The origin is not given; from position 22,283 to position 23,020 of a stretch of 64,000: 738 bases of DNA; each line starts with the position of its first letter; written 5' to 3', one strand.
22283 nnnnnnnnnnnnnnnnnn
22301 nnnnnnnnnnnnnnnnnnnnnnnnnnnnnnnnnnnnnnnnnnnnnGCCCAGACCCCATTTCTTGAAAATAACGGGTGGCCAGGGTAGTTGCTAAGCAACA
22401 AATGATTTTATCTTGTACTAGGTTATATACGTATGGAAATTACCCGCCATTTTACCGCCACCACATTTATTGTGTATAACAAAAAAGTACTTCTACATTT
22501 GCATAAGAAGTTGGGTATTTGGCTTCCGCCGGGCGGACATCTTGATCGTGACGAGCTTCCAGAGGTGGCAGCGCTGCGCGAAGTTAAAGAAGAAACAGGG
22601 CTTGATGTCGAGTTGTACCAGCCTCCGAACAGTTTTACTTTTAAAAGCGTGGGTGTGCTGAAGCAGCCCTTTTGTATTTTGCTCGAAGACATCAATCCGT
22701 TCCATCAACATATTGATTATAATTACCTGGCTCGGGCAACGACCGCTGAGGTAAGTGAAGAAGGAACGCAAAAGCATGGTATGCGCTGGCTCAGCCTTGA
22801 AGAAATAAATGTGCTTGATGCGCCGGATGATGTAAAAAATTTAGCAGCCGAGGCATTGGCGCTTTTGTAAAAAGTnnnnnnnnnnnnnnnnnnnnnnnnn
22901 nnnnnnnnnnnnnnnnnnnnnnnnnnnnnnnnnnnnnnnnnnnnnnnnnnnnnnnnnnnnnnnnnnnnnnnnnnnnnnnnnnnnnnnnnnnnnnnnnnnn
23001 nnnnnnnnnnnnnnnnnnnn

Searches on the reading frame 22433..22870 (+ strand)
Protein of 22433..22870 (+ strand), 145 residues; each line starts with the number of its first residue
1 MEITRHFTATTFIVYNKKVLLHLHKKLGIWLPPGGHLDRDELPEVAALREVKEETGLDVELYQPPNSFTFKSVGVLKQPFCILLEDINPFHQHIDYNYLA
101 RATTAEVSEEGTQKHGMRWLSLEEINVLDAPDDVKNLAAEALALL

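Call 54: search_protein_families(library=pfam, proteins=[window:22433-22870:+], max_evalue=0.001)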
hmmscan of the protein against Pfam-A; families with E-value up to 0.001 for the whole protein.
window:22433-22870:+ (145 aa): 1 family
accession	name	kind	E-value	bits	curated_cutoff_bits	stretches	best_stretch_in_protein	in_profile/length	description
PF00293.34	NUDIX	-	3e-15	56.8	21.1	1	9-131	5-120/134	NUDIX domain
